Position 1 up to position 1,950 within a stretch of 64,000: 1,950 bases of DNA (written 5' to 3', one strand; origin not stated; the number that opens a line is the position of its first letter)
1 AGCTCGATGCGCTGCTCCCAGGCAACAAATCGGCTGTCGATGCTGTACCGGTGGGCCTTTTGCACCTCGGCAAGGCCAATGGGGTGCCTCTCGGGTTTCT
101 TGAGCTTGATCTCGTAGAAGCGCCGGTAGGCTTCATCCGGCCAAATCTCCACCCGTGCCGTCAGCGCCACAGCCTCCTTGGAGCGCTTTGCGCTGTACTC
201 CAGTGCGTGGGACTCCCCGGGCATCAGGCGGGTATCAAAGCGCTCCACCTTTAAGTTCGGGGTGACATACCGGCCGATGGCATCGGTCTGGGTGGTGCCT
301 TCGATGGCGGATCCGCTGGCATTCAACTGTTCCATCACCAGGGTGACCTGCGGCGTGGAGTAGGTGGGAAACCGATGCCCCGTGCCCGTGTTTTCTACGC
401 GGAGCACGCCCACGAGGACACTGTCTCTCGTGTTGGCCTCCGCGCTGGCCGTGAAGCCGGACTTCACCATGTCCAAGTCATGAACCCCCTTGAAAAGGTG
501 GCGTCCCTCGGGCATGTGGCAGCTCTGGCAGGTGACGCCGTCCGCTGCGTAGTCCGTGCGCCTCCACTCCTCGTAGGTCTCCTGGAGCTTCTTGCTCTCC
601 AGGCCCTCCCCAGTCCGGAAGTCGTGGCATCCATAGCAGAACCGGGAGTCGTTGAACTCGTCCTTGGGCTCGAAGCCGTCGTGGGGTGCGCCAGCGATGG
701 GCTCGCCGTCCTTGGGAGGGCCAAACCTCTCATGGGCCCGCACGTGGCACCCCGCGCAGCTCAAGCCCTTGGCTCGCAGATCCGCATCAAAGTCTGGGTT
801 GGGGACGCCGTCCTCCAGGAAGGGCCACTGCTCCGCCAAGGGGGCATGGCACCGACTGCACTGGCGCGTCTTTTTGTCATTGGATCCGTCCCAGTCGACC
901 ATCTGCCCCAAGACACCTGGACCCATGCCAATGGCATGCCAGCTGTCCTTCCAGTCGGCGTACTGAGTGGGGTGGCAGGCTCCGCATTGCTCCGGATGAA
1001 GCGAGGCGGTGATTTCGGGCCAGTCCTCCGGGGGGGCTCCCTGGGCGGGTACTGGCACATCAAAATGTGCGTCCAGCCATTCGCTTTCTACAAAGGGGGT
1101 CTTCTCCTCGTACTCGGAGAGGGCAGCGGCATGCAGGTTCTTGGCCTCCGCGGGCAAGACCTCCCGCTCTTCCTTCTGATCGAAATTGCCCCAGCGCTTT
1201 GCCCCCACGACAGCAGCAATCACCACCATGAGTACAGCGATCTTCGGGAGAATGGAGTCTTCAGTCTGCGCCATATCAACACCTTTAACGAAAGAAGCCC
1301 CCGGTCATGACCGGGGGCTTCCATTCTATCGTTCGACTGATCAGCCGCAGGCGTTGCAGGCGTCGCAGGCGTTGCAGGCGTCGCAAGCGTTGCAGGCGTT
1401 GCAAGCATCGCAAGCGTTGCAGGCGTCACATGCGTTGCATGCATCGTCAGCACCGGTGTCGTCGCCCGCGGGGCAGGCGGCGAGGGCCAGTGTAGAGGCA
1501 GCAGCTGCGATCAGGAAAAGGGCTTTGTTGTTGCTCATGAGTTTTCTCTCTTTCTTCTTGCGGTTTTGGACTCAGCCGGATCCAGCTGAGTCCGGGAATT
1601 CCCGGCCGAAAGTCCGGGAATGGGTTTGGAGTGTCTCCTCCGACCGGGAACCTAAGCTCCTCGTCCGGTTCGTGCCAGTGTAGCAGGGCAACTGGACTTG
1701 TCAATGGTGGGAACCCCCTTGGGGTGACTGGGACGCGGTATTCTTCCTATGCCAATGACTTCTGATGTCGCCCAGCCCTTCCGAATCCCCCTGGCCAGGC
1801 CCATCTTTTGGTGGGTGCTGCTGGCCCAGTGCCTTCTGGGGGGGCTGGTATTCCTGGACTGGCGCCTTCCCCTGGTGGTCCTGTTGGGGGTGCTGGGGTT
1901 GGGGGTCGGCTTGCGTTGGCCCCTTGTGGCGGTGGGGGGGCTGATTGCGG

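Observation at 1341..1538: Exported lipoprotein peptide with a cysteine at every third residue, (C-N/D-A)x10, encoded just upstream of a multihaem cytochrome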

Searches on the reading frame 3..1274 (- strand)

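Call 6: search_protein_families(library=ncbifam, proteins=[window:3-1274:-], max_evalue=1)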
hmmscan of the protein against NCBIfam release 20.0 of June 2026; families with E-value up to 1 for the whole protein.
window:3-1274:- (424 aa): 13 families
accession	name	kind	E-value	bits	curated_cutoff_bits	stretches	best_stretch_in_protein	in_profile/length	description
NF040886.1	cyt_C_like_Sec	equivalog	2.2e-08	33.1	250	2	204-281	199-280/423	multiheme c-type cytochrome (seleno)protein ExtKL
TIGR03507.1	decahem_SO1788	subfamily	0.0014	17.2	209.3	1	209-283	268-325/672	OmcA/MtrC family decaheme c-type cytochrome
TIGR03153.1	cytochr_NrfH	equivalog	0.0015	18.6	134.2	1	208-259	26-64/138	cytochrome c nitrite reductase small subunit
TIGR04315.1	octaheme_Shew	subfamily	0.0055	15.8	375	1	166-257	183-254/440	tetrathionate reductase family octaheme c-type cytochrome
TIGR03508.1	decahem_SO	subfamily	0.0093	15.5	192.2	1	211-279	3-67/258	DmsE family decaheme c-type cytochrome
NF041198.1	UshA_like_PCGU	equivalog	0.014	14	275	1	95-180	409-482/519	UshA-like (seleno)protein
TIGR02161.1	napC_nirT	subfamily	0.044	13.7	310.6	1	208-254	133-175/185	periplasmic nitrate (or nitrite) reductase c-type cytochrome, NapC/NirT family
TIGR03152.1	cyto_c552_HCOOH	exception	0.053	12.3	692.5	1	231-257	229-255/441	ammonia-forming nitrite reductase cytochrome c552 subunit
NF008659.0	PRK11659.1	equivalog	0.069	12.8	184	1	207-267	43-96/188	cytochrome c nitrite reductase pentaheme subunit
TIGR03146.1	cyt_nit_nrfB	equivalog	0.15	12.3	166.6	0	210-282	11-76/145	cytochrome c nitrite reductase pentaheme subunit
NF045713.1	CxxCH_16_HmcA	equivalog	0.34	9.4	400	0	95-198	133-226/541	sulfate respiration complex hexadecaheme cytochrome HmcA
NF041895.1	choice_anch_V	domain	0.53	10.3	42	0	244-258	22-36/150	choice-of-anchor V domain-containing protein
NF041028.1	decahem_GSU2203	exception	0.74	9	325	1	136-254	36-133/317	GSU2203 family decaheme c-type cytochrome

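Call 7: search_protein_families(library=pfam, proteins=[window:3-1274:-], max_evalue=1)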
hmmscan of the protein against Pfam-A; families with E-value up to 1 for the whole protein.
window:3-1274:- (424 aa): 9 families
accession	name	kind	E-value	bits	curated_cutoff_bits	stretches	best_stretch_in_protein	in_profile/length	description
PF22113.1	Mtrc-MtrF_II-IV_dom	-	1.4e-08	34.9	30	2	168-265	79-175/176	Outer membrane cytochrome MtrC/MtrF-like, domains II/IV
PF14522.11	Cytochrome_C7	-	2.8e-08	33.9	24.8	2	166-253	9-66/67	Cytochrome c7 and related cytochrome c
PF13435.11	Cytochrome_C554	-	3.7e-07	31.4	20.8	1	96-177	1-83/84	Cytochrome c554 and c-prime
PF14537.11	Cytochrom_c3_2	-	0.00053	20.8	25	1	169-254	5-65/79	Cytochrome c3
PF00130.28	C1_1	-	0.00074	19.7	26.5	1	132-183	7-41/53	Phorbol esters/diacylglycerol binding domain (C1 domain)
PF02335.20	Cytochrom_C552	-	0.01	15.2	24.1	1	233-258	231-256/438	Cytochrome c552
PF09699.15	Paired_CXXCH_1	-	0.011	15.8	20.6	0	246-257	7-17/41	Doubled CXXCH motif (Paired_CXXCH_1)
PF03264.19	Cytochrom_NNT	-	0.032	14.4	24.1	1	207-257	33-76/174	NapC/NirT cytochrome c family, N-terminal region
PF21342.2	SoxA-TsdA_cyt-c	-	0.078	13.4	27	0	237-264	6-31/88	SoxA/TsdA, cytochrome c domain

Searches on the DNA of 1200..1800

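Call 55: search_rna_families(source=window, start=1200, end=1800, threshold=evalue, max_evalue=10)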
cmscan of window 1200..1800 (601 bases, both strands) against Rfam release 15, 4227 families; matches with E-value up to 10: 10.
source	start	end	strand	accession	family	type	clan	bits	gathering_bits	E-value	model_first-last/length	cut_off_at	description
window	1240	1339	+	RF02621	BSnc120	Gene; sRNA;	-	22.8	114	0.011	1-88/88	no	Brucella sRNA 120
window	1290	1326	-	RF01025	mir-934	Gene; miRNA;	-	18.5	80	0.85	1-83/83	no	mir-934 microRNA precursor family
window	1281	1410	-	RF03033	NLPC-P60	Cis-reg;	-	18.5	53.7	1.2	1-96/96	no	NLPC-P60 RNA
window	1291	1360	-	RF02495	ohsC_RNA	Gene; antitoxin;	-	17.9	50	5.2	1-77/77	no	Oppression of Hydrophobic ORF by sRNA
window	1290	1326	+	RF01025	mir-934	Gene; miRNA;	-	16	80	3.9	1-83/83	no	mir-934 microRNA precursor family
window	1628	1692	-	RF01763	Guanidine-III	Cis-reg; riboswitch;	-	14.8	36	1.4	1-67/67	no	Guanidine-III riboswitch aptamer (yKKC-III)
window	1375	1465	+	RF03472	mir-623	Gene; miRNA;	-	14.2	70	8.9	1-87/87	no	mir-623 microRNA precursor family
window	1226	1327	+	RF00506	Thr_leader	Cis-reg; leader;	-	13.7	55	8.7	1-118/118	no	Threonine operon leader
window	1412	1506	+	RF01528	CC3513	Gene; sRNA;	-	12.6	40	9.9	1-176/176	no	caulobacter sRNA CC3513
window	1286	1326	-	RF01390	isrG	Gene; sRNA;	-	11.9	100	0.69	1-279/279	no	isrG Hfq binding RNA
